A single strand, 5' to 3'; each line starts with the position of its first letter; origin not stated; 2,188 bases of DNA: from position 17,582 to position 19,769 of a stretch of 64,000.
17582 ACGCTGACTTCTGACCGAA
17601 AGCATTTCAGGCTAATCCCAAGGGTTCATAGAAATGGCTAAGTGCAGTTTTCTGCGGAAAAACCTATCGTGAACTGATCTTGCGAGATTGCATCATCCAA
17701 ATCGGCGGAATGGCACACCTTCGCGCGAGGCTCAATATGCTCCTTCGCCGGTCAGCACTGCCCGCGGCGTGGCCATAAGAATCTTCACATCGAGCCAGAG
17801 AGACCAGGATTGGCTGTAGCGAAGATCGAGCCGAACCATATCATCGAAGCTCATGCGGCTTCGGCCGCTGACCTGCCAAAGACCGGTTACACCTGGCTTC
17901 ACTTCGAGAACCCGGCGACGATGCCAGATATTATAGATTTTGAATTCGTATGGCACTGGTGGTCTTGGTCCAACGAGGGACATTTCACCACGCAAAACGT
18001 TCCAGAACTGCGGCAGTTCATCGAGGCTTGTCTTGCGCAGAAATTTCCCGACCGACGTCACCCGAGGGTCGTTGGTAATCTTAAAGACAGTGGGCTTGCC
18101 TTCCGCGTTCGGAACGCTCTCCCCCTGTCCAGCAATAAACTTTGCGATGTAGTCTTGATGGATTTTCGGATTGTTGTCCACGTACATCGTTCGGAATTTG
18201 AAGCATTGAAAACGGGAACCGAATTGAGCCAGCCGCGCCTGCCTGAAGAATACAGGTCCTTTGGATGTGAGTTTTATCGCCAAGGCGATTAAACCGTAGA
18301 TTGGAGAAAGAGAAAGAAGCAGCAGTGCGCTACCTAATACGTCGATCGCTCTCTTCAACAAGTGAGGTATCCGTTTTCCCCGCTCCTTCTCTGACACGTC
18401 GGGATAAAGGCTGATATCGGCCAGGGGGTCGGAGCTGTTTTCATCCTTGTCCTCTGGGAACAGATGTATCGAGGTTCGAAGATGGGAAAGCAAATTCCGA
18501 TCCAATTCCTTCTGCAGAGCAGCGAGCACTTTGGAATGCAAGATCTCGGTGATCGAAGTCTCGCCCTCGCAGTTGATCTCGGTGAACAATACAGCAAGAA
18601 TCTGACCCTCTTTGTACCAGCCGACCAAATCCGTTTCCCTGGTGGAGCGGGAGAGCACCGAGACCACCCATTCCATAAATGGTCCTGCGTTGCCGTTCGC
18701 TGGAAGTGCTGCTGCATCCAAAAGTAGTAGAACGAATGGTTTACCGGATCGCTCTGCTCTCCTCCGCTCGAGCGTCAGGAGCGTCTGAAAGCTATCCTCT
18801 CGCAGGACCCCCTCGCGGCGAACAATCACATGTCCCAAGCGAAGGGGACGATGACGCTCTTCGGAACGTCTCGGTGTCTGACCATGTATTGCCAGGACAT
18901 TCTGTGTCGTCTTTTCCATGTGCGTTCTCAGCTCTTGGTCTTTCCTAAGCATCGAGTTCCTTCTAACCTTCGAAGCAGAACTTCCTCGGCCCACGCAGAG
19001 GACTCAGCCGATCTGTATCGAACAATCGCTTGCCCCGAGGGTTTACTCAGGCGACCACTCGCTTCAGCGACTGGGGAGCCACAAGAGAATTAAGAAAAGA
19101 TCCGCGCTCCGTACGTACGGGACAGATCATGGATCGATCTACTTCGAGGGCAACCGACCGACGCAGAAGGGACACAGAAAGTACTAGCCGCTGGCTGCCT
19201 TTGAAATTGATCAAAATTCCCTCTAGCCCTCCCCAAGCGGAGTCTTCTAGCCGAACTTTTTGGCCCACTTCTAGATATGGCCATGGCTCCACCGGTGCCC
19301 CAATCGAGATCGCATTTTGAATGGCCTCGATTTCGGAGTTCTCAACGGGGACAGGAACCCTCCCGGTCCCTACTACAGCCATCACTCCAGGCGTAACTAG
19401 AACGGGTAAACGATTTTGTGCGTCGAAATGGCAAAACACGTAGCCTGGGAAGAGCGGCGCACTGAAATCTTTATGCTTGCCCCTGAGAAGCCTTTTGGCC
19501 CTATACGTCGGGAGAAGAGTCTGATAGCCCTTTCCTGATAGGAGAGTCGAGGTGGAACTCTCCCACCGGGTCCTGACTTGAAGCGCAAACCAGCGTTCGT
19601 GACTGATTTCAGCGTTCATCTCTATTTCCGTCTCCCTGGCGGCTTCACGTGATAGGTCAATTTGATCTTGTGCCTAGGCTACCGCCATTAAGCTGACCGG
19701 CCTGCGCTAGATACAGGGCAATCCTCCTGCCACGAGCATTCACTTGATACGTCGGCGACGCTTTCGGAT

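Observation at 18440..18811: EPS priming sugar transferase carries a degenerate GGDEF domain that keeps an RxxD I-site (candidate built-in c-di-GMP receptor)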

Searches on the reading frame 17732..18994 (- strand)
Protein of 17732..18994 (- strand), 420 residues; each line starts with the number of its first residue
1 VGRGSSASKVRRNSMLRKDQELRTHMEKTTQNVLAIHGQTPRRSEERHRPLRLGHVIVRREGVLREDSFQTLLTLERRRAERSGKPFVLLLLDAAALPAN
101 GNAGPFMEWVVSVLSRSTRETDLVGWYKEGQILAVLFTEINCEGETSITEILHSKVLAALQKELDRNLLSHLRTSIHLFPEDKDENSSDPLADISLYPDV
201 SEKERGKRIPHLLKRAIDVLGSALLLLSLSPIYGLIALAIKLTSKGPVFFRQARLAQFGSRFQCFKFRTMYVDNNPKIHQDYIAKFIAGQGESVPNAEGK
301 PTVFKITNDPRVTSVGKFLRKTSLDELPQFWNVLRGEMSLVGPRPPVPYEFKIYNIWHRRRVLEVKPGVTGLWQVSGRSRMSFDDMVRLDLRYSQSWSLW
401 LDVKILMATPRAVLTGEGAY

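Call 4: search_protein_families(library=pfam, proteins=[window:17732-18994:-], max_evalue=10)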
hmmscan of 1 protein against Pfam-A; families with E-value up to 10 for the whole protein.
window:17732-18994:- (420 aa): 2 families
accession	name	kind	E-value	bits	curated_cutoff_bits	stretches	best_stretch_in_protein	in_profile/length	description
PF02397.22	Bac_transf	-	2.8e-66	222.9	27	1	214-414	1-178/179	Bacterial sugar transferase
PF00990.26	GGDEF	-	0.13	12.5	23.8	1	106-181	58-132/161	Diguanylate cyclase, GGDEF domain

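Call 5: search_protein_families(library=ncbifam, proteins=[window:17732-18994:-], max_evalue=10)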
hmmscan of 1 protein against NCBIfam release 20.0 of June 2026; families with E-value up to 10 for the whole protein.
window:17732-18994:- (420 aa): 10 families
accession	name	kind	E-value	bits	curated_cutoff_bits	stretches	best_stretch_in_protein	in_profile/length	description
TIGR03025.1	EPS_sugtrans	subfamily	2.5e-87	294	295.55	1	204-420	248-445/445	exopolysaccharide biosynthesis polyprenyl glycosylphosphotransferase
TIGR03022.1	WbaP_sugtrans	subfamily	1e-74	252.5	403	1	207-420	252-456/456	undecaprenyl-phosphate galactose phosphotransferase WbaP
TIGR03023.1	WcaJ_sugtrans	equivalog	3.3e-70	237.6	410.75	2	298-420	324-453/453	undecaprenyl-phosphate glucose phosphotransferase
NF041877.1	EPS_EpsZ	equivalog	1.6e-65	221.6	800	1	212-419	264-458/459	exopolysaccharide biosynthesis polyisoprenyl-phosphate hexose-1-phosphate transferase EpsZ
NF052601.1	undeca_RfbP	equivalog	6.4e-62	209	330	1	208-415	39-237/244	undecaprenyl-phosphate galactose phosphotransferase family protein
NF011751.0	PRK15204.1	equivalog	2e-47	161.9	907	1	206-420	272-476/476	undecaprenyl-phosphate galactose phosphotransferase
TIGR03013.1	EpsB_2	subfamily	4.2e-43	148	393.35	2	296-419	314-442/443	TIGR03013 family XrtA/PEP-CTERM system glycosyltransferase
NF007518.0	PRK10124.1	equivalog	1.5e-42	146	684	2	305-409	342-453/464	undecaprenyl-phosphate glucose phosphotransferase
NF050817.1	PolSacchBiosHfsE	equivalog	3.6e-35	121.6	750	1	174-410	230-456/467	polysaccharide biosynthesis protein HfsE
NF045514.1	glycotran_HepC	equivalog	5.1e-26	91.3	140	1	203-345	106-211/220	heterocyst development glycosyltransferase HepC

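Call 7: search_solved_structures(query=window:17732-18994:-, max_evalue=10, show_alignments=2)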
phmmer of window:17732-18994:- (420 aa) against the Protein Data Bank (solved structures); distinct sequences matched with E-value up to 10: 9.
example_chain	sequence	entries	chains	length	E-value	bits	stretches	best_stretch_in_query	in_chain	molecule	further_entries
30us_A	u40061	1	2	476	6.6e-46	160.4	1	210-420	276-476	UDP-Gal::undecaprenolphosphate Gal-1-P transferase WbaP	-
9s7s_A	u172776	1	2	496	7.3e-46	160.2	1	210-420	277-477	UDP-Gal::undecaprenolphosphate Gal-1-P transferase WbaP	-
30wc_A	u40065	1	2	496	7.3e-46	160.2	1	210-420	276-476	Undecaprenyl-phosphate galactose phosphotransferase WbaP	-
9s8l_A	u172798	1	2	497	7.3e-46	160.2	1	210-420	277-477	UDP-Gal::undecaprenolphosphate Gal-1-P transferase WbaP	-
8t53_A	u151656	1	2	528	7.1e-45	157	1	206-420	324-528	Undecaprenyl-phosphate galactose phosphotransferase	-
8g1n_A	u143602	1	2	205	6.3e-30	107.8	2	307-418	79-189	N,N'-diacetylbacilliosaminyl-1-phosphate transferase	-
8e37_B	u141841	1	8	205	6.3e-30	107.7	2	307-418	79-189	N,N'-diacetylbacilliosaminyl-1-phosphate transferase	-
5euh_A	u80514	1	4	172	0.096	14.9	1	72-156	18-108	Putative GGDEF domain membrane protein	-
6umg_H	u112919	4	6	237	1.6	10.9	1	242-317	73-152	erenumab Fab heavy chain, IgG1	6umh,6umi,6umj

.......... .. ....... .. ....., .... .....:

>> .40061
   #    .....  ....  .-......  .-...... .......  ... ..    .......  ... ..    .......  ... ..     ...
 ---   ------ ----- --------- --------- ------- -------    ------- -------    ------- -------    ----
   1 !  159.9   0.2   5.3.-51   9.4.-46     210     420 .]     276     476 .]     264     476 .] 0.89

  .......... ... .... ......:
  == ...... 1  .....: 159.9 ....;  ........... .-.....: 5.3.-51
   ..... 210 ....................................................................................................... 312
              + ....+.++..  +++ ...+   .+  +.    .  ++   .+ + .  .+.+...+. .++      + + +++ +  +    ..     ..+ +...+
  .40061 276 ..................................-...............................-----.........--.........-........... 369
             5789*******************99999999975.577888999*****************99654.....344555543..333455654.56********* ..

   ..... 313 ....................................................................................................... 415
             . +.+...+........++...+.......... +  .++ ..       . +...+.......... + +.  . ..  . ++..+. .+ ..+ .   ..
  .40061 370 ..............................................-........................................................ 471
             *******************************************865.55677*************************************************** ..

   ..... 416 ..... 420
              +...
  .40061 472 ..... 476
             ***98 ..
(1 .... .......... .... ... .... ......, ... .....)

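Call 31: list_cluster_members(proteins=[window:17732-18991:-, P0124, P0128, P0150, P0169, P0193, P0194, P0046, P0048, P0026])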
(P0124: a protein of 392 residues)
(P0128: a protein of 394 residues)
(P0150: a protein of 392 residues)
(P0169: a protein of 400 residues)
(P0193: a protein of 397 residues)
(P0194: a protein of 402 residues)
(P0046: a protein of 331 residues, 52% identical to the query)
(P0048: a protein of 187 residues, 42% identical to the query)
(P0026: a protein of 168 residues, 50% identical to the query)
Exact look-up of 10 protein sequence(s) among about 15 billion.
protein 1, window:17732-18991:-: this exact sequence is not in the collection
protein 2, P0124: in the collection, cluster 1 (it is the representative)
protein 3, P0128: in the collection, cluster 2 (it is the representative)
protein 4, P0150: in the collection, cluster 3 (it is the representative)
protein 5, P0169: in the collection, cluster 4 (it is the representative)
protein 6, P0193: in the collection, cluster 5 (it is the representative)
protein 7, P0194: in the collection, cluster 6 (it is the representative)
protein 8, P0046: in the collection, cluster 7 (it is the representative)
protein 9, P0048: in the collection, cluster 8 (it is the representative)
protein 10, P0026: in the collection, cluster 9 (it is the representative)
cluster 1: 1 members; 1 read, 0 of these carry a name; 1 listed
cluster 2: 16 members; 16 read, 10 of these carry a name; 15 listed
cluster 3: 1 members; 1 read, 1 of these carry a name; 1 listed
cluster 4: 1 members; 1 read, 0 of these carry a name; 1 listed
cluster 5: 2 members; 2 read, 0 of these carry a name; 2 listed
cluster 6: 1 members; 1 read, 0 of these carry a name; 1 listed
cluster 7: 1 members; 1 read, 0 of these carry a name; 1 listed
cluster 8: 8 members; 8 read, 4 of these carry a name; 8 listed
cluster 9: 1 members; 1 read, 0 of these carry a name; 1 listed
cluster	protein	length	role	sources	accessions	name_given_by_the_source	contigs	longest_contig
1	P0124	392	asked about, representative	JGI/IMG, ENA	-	-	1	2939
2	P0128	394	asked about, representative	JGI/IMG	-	lipopolysaccharide/colanic/teichoic acid biosynthesis glycosyltransferase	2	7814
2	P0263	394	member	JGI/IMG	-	lipopolysaccharide/colanic/teichoic acid biosynthesis glycosyltransferase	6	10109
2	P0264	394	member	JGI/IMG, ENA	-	lipopolysaccharide/colanic/teichoic acid biosynthesis glycosyltransferase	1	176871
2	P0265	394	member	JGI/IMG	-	lipopolysaccharide/colanic/teichoic acid biosynthesis glycosyltransferase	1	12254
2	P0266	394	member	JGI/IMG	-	lipopolysaccharide/colanic/teichoic acid biosynthesis glycosyltransferase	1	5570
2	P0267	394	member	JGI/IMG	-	lipopolysaccharide/colanic/teichoic acid biosynthesis glycosyltransferase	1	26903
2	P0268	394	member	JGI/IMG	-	lipopolysaccharide/colanic/teichoic acid biosynthesis glycosyltransferase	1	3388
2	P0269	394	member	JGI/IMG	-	lipopolysaccharide/colanic/teichoic acid biosynthesis glycosyltransferase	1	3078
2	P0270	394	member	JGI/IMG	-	lipopolysaccharide/colanic/teichoic acid biosynthesis glycosyltransferase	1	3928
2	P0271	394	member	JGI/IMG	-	lipopolysaccharide/colanic/teichoic acid biosynthesis glycosyltransferase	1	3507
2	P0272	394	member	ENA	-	-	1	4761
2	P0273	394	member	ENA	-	-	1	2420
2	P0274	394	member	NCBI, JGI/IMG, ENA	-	-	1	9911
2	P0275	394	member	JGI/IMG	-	-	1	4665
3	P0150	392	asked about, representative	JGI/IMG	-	exopolysaccharide biosynthesis polyprenyl glycosylphosphotransferase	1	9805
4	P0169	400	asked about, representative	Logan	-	-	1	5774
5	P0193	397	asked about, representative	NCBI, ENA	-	-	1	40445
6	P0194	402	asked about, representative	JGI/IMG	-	-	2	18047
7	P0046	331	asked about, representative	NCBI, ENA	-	-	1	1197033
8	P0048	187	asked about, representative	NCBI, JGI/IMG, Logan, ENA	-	hypothetical protein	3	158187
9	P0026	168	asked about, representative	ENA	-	-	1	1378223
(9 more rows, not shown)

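Call 57: predict_structure(alignment_id=A2)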
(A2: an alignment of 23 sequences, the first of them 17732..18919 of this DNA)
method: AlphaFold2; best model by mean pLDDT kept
length: 395 residues; sequences in the alignment: 23
mean_pLDDT: 73.1   pTM: 0.57
mean pLDDT of the five models: 73.1, 67.5, 66.8, 66.2, 64.8
residues with pLDDT >= 90: 69; 70-90: 199; 50-70: 56; < 50: 71
segments of 3 or more residues with pLDDT < 50: 1-34, 159-180, 269-271, 274-279, 350-352
pLDDT, mean of each block of 10 residues (from residue 1): 30 33 33 60 84 75 91 72 88 83 90 70 83 90 89 71 37 40 76 90 92 93 90 81 88 82 63 47 78 86 88 84 81 68 58 59 75 82 79 53
secondary structure, 60 per line:
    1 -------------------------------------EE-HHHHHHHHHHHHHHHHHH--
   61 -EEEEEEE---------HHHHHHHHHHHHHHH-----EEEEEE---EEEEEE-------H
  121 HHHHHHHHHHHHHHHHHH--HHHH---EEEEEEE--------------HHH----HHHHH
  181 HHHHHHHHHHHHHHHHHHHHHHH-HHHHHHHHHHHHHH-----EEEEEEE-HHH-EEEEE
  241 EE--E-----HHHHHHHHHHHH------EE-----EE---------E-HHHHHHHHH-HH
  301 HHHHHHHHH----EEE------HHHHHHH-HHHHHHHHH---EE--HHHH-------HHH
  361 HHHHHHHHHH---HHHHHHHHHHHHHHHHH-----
elements in order: H41-58 E62-68 H78-92 E98-103 E107-112 H120-138 H141-144 E148-154 H176-203 H205-218 E224-230 E236-242 H251-262 H289-297 H299-309 E314-316 H323-329 H331-339 H347-350 H358-370 H374-390

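Call 62: fold_search(model_id=the predicted structure, library=pdb)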
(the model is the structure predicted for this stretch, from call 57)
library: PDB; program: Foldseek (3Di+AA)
matches with E <= 10: 763; with E <= 0.001: 11
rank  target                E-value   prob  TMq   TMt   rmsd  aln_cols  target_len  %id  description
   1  8e37_A                2.8e-12  1.00  0.36  0.72   6.1       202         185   37  Structure of Campylobacter concisus wild-type SeMet PglC (released 2023-09-06)
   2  8g1n_B                7.1e-12  1.00  0.37  0.70   6.3       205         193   36  Structure of Campylobacter concisus PglC I57M/Q175M Variant with modeled C-terminus (released 2023-05-31)
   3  8g1n_A                2.1e-11  1.00  0.37  0.70   7.3       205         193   36  Structure of Campylobacter concisus PglC I57M/Q175M Variant with modeled C-terminus (released 2023-05-31)
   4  8t53_A                8.5e-09  1.00  0.36  0.36   3.1       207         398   33  S. enterica WbaP in a styrene maleic acid liponanoparticle (released 2024-02-14)
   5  3ezu                  1.6e-04  1.00  0.23  0.26   3.9       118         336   19  Crystal structure of multidomain protein of unknown function with GGDEF-domain (NP_951600.1) from GEOBACTER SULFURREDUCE (released 2008-11-18)
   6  6khu                  3.6e-04  1.00  0.24  0.64   3.2       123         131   20  The crystal structure of a DGC protein from Thermotoga maritima (released 2020-07-22)
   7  5llx_A                4.0e-04  1.00  0.23  0.14   3.9       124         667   21  Bacteriophytochrome activated diguanylyl cyclase from Idiomarina species A28L with GTP bound (released 2017-03-15)
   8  4urg_A                5.5e-04  1.00  0.22  0.50   4.8       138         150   22  Crystal Structure of GGDEF domain from T.maritima (active-like dimer) (released 2014-10-08)
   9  4rnh                  6.9e-04  0.99  0.26  0.24  19.7       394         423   13  PaMorA tandem diguanylate cyclase - phosphodiesterase, c-di-GMP complex (released 2014-11-19)
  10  6et7_B                9.0e-04  1.00  0.24  0.15   4.1       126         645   21  Activated heterodimer of the bacteriophytochrome regulated diguanylyl cyclase variant - S505V A526V - from Idiomarina  (released 2018-06-13)
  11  5m3c_A                9.5e-04  1.00  0.24  0.23  21.3       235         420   16  Structure of the hybrid domain (GGDEF-EAL) of PA0575 from Pseudomonas aeruginosa PAO1 at 2.8 Ang. with GTP and Ca2+ bo (released 2017-12-20)
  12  5llw_B                1.0e-03  1.00  0.23  0.14   3.9       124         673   20  Bacteriophytochrome activated diguanylyl cyclase from Idiomarina species A28L (released 2017-03-15)
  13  5llw_A                1.1e-03  1.00  0.24  0.14   3.8       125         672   21  Bacteriophytochrome activated diguanylyl cyclase from Idiomarina species A28L (released 2017-03-15)
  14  4rnf                  1.1e-03  1.00  0.25  0.24  20.3       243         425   16  PaMorA tandem diguanylate cyclase - mutant phosphodiesterase, apo form (released 2014-11-19)
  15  7a7e_B                1.1e-03  1.00  0.24  0.51   4.5       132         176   20  Structure of a delta-N mutant - E232start - of PA1120 (TpbB or YfiN) from Pseudomonas aeruginosa (PAO1) comprising onl (released 2021-07-07)
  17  5euh_A                1.6e-03  1.00  0.22  0.47   4.6       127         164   25  Crystal structure of the c-di-GMP-bound GGDEF domain of P. fluorescens GcbC (released 2015-12-30)
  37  4dmz_B                7.2e-03  1.00  0.21  0.28   4.6       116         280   19  PelD 156-455 from Pseudomonas aeruginosa PA14, apo form (released 2012-05-23)
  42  5euh_D                1.1e-02  1.00  0.22  0.51   4.7       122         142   21  Crystal structure of the c-di-GMP-bound GGDEF domain of P. fluorescens GcbC (released 2015-12-30)
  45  5euh_C                1.6e-02  1.00  0.23  0.57   3.9       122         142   20  Crystal structure of the c-di-GMP-bound GGDEF domain of P. fluorescens GcbC (released 2015-12-30)
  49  4dn0                  2.1e-02  1.00  0.21  0.28   4.6       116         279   20  PelD 156-455 from Pseudomonas aeruginosa PA14 in complex with c-di-GMP (released 2012-05-23)
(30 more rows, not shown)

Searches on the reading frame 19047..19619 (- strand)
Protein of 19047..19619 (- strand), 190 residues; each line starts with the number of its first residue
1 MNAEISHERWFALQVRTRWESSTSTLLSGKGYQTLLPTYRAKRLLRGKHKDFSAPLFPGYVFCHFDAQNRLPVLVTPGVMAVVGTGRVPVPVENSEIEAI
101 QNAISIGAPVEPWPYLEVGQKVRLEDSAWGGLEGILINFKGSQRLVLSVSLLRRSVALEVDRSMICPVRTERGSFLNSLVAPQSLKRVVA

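Call 16: search_protein_families(library=pfam, proteins=[window:19047-19619:-], max_evalue=0.001)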
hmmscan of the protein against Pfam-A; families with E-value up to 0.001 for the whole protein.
window:19047-19619:- (190 aa): 1 family
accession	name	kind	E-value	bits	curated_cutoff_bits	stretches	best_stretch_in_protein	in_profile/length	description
PF02357.24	NusG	-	7.8e-17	62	22.2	1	9-100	2-92/93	Transcription termination factor nusG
